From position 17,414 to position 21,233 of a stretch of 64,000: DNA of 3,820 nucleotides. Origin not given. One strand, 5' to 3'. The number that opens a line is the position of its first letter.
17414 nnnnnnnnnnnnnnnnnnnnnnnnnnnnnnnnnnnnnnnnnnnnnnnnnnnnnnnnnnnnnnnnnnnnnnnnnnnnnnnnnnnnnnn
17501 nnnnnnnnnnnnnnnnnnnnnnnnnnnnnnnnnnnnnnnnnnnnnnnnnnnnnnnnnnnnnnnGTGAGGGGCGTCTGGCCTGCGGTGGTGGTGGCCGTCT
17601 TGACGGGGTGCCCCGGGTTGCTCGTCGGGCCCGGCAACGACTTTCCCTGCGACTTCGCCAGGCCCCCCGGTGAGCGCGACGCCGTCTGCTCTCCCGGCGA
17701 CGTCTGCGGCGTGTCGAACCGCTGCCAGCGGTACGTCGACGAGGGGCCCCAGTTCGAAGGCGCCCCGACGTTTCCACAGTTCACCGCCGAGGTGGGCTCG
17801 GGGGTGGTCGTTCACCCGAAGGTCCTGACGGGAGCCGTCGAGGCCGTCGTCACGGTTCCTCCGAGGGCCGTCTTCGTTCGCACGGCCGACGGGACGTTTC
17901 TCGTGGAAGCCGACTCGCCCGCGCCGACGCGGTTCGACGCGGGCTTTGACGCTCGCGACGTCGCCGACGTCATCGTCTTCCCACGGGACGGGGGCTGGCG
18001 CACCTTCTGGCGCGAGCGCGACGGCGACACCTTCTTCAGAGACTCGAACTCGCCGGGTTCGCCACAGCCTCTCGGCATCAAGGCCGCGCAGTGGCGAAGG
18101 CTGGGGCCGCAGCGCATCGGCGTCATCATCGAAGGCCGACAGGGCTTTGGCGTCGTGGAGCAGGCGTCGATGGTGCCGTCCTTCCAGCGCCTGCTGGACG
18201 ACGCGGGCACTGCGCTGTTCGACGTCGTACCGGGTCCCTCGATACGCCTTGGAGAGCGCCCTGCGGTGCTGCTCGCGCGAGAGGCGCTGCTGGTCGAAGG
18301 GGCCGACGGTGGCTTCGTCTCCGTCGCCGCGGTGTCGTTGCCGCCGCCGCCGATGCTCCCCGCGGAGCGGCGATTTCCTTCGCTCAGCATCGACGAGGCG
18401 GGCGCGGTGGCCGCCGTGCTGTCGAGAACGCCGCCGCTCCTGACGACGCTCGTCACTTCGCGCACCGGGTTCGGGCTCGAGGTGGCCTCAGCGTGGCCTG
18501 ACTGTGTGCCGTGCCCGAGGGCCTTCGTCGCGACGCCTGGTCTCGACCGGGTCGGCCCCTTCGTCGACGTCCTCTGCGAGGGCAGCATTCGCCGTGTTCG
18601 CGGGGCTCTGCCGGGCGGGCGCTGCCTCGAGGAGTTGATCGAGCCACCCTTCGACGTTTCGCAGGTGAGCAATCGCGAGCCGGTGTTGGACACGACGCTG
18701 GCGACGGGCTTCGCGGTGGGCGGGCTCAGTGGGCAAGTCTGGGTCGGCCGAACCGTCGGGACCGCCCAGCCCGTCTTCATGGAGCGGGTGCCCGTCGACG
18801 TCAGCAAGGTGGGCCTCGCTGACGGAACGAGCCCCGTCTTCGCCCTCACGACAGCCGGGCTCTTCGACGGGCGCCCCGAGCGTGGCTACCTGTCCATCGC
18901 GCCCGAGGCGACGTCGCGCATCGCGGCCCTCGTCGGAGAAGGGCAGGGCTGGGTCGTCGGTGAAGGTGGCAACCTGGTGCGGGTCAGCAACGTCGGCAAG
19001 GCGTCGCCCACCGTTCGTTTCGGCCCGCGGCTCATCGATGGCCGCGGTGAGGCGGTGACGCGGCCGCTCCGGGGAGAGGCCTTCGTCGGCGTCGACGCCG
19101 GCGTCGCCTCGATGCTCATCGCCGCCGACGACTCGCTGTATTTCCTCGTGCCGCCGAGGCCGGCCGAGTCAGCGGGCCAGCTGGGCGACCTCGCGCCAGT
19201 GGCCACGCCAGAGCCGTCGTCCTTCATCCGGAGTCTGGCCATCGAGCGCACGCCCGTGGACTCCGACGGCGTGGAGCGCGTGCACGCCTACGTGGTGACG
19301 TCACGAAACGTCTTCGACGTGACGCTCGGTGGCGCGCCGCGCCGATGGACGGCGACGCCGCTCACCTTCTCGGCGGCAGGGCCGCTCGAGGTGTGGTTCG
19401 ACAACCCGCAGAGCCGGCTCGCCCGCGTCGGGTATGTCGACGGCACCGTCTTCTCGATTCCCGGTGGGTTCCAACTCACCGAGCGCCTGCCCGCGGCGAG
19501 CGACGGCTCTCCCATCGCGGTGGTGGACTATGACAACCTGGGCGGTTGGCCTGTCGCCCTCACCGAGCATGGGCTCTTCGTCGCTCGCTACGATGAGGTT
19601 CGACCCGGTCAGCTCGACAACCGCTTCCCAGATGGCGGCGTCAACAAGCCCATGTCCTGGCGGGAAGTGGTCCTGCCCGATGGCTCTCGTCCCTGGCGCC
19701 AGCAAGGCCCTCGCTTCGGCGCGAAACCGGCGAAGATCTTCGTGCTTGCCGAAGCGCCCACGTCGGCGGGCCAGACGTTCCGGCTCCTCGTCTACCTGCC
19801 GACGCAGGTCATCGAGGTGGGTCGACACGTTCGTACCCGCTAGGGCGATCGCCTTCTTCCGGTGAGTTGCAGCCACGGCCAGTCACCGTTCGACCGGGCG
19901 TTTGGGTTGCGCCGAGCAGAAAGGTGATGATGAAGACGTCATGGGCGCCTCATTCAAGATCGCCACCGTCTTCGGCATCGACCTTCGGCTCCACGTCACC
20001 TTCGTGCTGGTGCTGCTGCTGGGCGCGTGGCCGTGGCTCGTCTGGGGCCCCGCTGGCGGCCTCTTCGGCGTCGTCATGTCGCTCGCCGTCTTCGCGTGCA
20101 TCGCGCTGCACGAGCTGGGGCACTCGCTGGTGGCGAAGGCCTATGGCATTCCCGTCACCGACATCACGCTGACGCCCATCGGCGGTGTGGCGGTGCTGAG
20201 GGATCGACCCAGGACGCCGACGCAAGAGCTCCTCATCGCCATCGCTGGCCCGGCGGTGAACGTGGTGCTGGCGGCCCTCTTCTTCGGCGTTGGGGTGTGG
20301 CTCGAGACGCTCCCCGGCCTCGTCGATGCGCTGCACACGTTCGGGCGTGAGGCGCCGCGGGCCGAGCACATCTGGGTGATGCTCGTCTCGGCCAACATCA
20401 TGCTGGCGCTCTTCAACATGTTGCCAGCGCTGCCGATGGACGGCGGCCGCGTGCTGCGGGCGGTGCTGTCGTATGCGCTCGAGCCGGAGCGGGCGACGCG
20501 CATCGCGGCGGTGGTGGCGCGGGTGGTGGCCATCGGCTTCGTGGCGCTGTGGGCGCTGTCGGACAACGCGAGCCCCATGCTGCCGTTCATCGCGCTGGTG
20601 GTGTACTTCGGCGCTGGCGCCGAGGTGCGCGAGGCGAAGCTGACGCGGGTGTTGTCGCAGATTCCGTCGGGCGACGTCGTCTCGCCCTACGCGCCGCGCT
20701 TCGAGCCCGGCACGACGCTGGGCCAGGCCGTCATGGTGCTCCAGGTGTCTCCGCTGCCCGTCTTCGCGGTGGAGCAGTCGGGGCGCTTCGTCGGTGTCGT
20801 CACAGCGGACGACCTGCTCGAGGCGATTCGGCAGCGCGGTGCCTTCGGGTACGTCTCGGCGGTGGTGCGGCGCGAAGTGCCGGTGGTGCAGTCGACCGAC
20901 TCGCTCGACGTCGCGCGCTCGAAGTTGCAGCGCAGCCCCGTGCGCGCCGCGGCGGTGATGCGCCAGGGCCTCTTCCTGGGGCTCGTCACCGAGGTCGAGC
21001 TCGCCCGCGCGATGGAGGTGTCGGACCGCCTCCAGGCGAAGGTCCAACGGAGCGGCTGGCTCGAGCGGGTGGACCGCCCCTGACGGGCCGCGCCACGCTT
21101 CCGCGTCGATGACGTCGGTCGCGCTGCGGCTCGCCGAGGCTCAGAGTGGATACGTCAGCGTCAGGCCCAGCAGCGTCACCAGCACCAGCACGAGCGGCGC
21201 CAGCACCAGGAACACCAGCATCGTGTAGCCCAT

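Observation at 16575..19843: Duplicated, translationally coupled two-gene envelope cassette, copy 1 (anchor protein + giant lipoprotein)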

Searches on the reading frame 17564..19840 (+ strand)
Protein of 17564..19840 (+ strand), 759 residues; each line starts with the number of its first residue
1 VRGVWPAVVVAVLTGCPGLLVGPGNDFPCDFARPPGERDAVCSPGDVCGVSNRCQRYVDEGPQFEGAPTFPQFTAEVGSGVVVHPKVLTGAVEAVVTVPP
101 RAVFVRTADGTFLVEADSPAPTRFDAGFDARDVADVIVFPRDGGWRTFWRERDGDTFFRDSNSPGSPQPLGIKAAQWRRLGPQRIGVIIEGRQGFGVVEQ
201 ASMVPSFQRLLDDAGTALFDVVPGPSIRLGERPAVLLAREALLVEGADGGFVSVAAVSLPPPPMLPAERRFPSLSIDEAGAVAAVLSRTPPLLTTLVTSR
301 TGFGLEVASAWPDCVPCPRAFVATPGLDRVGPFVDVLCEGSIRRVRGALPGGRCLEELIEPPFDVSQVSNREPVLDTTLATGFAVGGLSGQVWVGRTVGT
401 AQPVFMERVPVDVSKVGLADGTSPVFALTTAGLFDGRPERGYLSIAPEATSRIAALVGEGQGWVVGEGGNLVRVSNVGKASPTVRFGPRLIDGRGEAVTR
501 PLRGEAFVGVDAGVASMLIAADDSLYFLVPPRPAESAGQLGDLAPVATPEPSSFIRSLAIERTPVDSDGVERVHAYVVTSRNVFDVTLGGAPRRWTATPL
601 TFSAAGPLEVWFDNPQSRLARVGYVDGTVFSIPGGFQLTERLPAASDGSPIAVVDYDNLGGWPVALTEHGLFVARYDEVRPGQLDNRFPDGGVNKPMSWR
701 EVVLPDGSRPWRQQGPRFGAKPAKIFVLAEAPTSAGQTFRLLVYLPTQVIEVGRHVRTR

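Call 9: search_protein_families(library=pfam, proteins=[window:17564-19840:+], max_evalue=1)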
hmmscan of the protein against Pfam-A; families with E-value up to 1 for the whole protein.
window:17564-19840:+ (759 aa): 0 families

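Call 12: search_protein_families(library=ncbifam, proteins=[window:17564-19840:+], max_evalue=0.1)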
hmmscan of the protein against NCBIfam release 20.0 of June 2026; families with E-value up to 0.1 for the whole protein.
window:17564-19840:+ (759 aa): 0 families

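Call 16: find_homologous_proteins(query=window:17564-19840:+)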
Query window:17564-19840:+ (759 aa): 51 proteins with E <= 0.001 among 8000 candidates.
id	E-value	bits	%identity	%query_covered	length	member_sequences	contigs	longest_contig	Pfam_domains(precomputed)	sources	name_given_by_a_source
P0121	0.0e+0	1707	100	100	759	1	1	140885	-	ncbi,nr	ncbi:MAG: hypothetical protein SFW67_19430 [Myxococcaceae bacterium]|nr:hypothetical protein [Myxoco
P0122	3.8e-270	917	58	98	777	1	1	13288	-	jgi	jgi:hypothetical protein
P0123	1.4e-269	915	58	98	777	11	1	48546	-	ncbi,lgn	-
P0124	1.5e-268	911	58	99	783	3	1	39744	-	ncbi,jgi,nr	ncbi:MAG: hypothetical protein MUC96_11235 [Myxococcaceae bacterium]|jgi:hypothetical protein|nr:hyp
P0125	3.0e-250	851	56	98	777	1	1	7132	-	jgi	jgi:hypothetical protein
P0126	1.5e-205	703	49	98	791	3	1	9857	-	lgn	-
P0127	1.6e-205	703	48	98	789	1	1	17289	-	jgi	jgi:hypothetical protein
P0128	2.8e-204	699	49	98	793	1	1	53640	-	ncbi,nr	ncbi:MAG: hypothetical protein Q8L14_34660 [Myxococcales bacterium]|nr:hypothetical protein [Myxococ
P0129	8.6e-204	697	47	99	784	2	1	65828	-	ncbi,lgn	-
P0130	5.5e-202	691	49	98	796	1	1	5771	-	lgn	-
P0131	1.5e-201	690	47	98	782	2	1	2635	-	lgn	-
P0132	2.2e-200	686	47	98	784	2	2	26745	-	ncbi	ncbi:MAG: hypothetical protein ABTQ32_20190 [Myxococcaceae bacterium]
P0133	4.5e-200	685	48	98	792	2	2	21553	-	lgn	-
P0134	4.8e-200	685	48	99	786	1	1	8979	-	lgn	-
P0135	8.8e-200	684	46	98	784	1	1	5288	-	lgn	-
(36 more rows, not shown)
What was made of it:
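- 17564..19843 (+): large1 (L1 type), 759 aa lipoprotein. The lipobox is VLTGC with the lipid Cys at C16. A 4-Cys module follows (C29, C42, C48, C54). Propeller 1 spans about res 76-360 and contains C314-x2-C317, C338 and C354. Propeller 2 spans about res 380-759. Identical to P0121 (call 16).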

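Call 29: search_protein_representatives(alignment_id=A1)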
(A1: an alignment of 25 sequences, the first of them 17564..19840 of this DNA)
Query: 25 sequences, 782 profile positions. Proteins with E-value up to 0.001 (for the whole library): 239; up to 1e-10: 129; up to 1e-30: 81. The best 150 are listed.
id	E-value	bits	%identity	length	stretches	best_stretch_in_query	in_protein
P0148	0.0e+00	1080.1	-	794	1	2-780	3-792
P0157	0.0e+00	1021.2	-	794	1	2-780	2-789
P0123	1.1e-297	1006.5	-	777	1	1-779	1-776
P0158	1.8e-296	1002.5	-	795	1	6-780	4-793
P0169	1.5e-264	896.9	-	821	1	1-779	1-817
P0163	2.4e-261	886.3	-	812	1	3-779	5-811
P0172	1.1e-249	847.7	-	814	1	4-780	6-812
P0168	9.6e-244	828.1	-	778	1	3-776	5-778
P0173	1.1e-241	821.2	-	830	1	4-780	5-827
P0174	7.4e-240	815.2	-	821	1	5-775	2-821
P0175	2.5e-233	793.6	-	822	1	6-780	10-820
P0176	2.3e-227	773.9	-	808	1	9-778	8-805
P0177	4.5e-225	766.3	-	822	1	3-775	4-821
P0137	4.3e-224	763.1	-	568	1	217-778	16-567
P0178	4.2e-215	733.3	-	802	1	3-775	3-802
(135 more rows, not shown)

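Call 32: predict_structure(alignment_id=A1)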
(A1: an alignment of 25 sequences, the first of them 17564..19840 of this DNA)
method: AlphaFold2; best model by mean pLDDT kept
length: 759 residues; sequences in the alignment: 25
mean_pLDDT: 86.3   pTM: 0.83
mean pLDDT of the five models: 86.3, 85.0, 81.4, 81.0, 79.6
residues with pLDDT >= 90: 415; 70-90: 266; 50-70: 67; < 50: 11
segments of 3 or more residues with pLDDT < 50: 15-23
pLDDT, mean of each block of 10 residues (from residue 1): 59 45 58 73 71 64 68 92 91 90 89 79 71 89 89 92 87 94 93 93 90 92 85 92 90 90 64 93 93 92 85 91 94 95 85 84 89 90 94 95 93 87 89 89 87 92 93 82 91 92 89 90 95 93 96 93 83 93 93 93 84 76 91 84 81 90 91 89 79 83 94 66 91 90 94 90
secondary structure, 60 per line:
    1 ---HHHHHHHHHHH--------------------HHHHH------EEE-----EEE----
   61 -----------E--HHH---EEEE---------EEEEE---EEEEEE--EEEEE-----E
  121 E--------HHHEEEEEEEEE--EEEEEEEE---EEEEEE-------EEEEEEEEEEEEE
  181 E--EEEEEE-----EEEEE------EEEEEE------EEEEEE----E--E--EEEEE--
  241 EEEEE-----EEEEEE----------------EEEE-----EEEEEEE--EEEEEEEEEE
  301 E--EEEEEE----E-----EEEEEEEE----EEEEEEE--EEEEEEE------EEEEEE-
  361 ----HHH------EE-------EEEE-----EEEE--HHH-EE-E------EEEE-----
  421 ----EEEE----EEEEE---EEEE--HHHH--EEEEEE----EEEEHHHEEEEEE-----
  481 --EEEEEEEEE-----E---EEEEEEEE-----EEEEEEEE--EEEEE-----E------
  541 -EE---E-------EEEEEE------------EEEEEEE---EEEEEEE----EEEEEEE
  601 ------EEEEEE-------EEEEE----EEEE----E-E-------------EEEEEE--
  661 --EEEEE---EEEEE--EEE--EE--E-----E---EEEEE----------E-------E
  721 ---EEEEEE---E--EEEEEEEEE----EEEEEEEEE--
elements in order (helices of 4 or more, strands of 3 or more residues): H4-14 H35-39 E46-48 E54-56 E81-84 E94-98 E102-107 E110-114 E133-141 E144-151 E155-160 E168-181 E184-189 E195-199 E206-211 E218-223 E234-238 E241-245 E251-256 E273-276 E282-288 E291-301 E304-309 E320-327 E332-338 E341-347 E354-359 E383-386 E392-395 E412-415 E425-428 E433-437 E441-444 H447-450 E453-458 E463-466 E470-475 E483-491 E501-508 E514-521 E524-528 E555-560 E573-579 E583-589 E594-600 E607-612 E620-624 E629-632 E653-658 E663-667 E671-675 E678-680 E697-701 E724-729 E736-744 E749-757
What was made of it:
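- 17564..19843 (+): AF2 pLDDT 86.3, pTM 0.83, all-beta (call 32).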

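Call 35: fold_search(model_id=the predicted structure, library=pdb)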
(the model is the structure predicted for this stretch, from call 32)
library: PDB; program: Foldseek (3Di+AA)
matches with E <= 10: 1400; with E <= 0.001: 553
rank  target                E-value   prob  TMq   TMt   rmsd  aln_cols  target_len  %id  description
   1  3ott_B                3.9e-13  1.00  0.26  0.26  17.8       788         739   11  Crystal Structure of the extracellular domain of the putative one component system BT4673 from B. thetaiotaomicron (released 2011-08-10)
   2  3ott_A                2.6e-12  1.00  0.25  0.26  17.0       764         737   11  Crystal Structure of the extracellular domain of the putative one component system BT4673 from B. thetaiotaomicron (released 2011-08-10)
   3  9e2g_2B               2.6e-12  1.00  0.25  0.30  17.5       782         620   10  Cryo-EM structure of 48 nm repeat of microtubule doublet from T. brucei flagellum (released 2025-03-12)
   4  9n6z_LH               7.9e-12  1.00  0.28  0.27  16.9       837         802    8  SSU processome maturation and disassembly, State D (released 2025-11-05)
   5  8t9a_A                9.5e-12  1.00  0.20  0.15  20.8       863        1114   10  CryoEM structure of human DDB1-DCAF12 in complex with MAGEA3 (released 2024-04-10)
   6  2ymu_A                1.0e-11  1.00  0.30  0.38  16.4       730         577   11  Structure of a highly repetitive propeller structure (released 2012-10-17)
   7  3ei2_A                2.9e-11  1.00  0.23  0.18  19.8       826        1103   10  Structure of hsDDB1-drDDB2 bound to a 16 bp abasic site containing DNA-duplex (released 2009-01-20)
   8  7mq8_LR               3.3e-11  1.00  0.35  0.35  13.0       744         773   12  Cryo-EM structure of the human SSU processome, state pre-A1 (released 2021-09-22)
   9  4a2l_E                3.7e-11  1.00  0.27  0.28  20.4       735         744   12  Structure of the periplasmic domain of the heparin and heparan sulphate sensing hybrid two component system BT4663 in  (released 2012-05-02)
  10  4a2l_C                5.1e-11  1.00  0.27  0.27  20.1       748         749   12  Structure of the periplasmic domain of the heparin and heparan sulphate sensing hybrid two component system BT4663 in  (released 2012-05-02)
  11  8z9m_B                5.1e-11  1.00  0.27  0.21  17.8       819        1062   12  Cryo-EM structure of dimeric WDR11-FAM91A1 complex (released 2024-08-14)
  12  6pai_A                7.0e-11  1.00  0.24  0.19  17.6       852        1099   10  Structure of the human DDB1-DDA1-DCAF15 E3 ubiquitin ligase bound to RBM39 and sulfonamide E7820 (released 2019-09-18)
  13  9n73_LR               8.0e-11  1.00  0.35  0.34  13.4       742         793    8  SSU processome maturation and disassembly, State G (released 2025-10-29)
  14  9qfq_P                8.4e-11  1.00  0.28  0.34  18.2       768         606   11  Cryo-EM structure of the cofilactin barbed end bound by AIP1 (released 2025-10-08)
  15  8g2z_0U               8.8e-11  1.00  0.30  0.36  18.4       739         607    9  48-nm doublet microtubule from Tetrahymena thermophila strain CU428 (released 2023-06-14)
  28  4a2l_B                1.9e-10  1.00  0.27  0.27  21.5       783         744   11  Structure of the periplasmic domain of the heparin and heparan sulphate sensing hybrid two component system BT4663 in  (released 2012-05-02)
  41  4a2l_A                5.4e-10  1.00  0.27  0.27  20.6       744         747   12  Structure of the periplasmic domain of the heparin and heparan sulphate sensing hybrid two component system BT4663 in  (released 2012-05-02)
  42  4a2l_F                5.6e-10  1.00  0.28  0.28  19.6       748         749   12  Structure of the periplasmic domain of the heparin and heparan sulphate sensing hybrid two component system BT4663 in  (released 2012-05-02)
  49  4a2l_D                7.8e-10  1.00  0.26  0.27  25.7       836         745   11  Structure of the periplasmic domain of the heparin and heparan sulphate sensing hybrid two component system BT4663 in  (released 2012-05-02)
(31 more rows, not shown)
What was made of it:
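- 17564..19843 (+): Foldseek hits are tandem propellers (call 35).
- Closest known: Periplasmic double-propeller sensor domains of Bacteroides hybrid two-component systems. Same: They are the top Foldseek hits of large1 (E about 1e-12 to 1e-11; call 35) and also have tandem propellers in the periplasm.
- The large protein is a tandem propeller with pLDDT 86 (calls 32, 35). The best Foldseek hits of large1 are the periplasmic sensor domains BT4673 and BT4663 (3ott, 4a2l; call 35).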

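Call 43: search_solved_structures(query=A1, max_evalue=1)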
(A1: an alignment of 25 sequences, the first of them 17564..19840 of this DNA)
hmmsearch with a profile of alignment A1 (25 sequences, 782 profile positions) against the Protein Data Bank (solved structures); distinct sequences matched with E-value up to 1: 0.

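Call 67: find_encoding_contigs(protein=P0121, flank=10000, max_places=1)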
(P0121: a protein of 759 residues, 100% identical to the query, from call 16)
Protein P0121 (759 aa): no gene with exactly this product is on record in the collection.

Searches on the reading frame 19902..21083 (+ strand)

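Call 11: search_protein_families(library=pfam, proteins=[window:19902-21083:+], max_evalue=0.001)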
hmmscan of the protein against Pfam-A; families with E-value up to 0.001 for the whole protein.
window:19902-21083:+ (393 aa): 3 families
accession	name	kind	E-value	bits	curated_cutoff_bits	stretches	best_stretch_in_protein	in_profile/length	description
PF02163.28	Peptidase_M50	-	5.3e-25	88.5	27.2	1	60-209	3-217/221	Peptidase family M50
PF00571.33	CBS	-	3.8e-12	46.8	24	2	258-310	3-56/57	CBS domain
PF13398.12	Peptidase_M50B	-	1.2e-05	25.5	26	1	58-130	16-88/201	Peptidase M50B-like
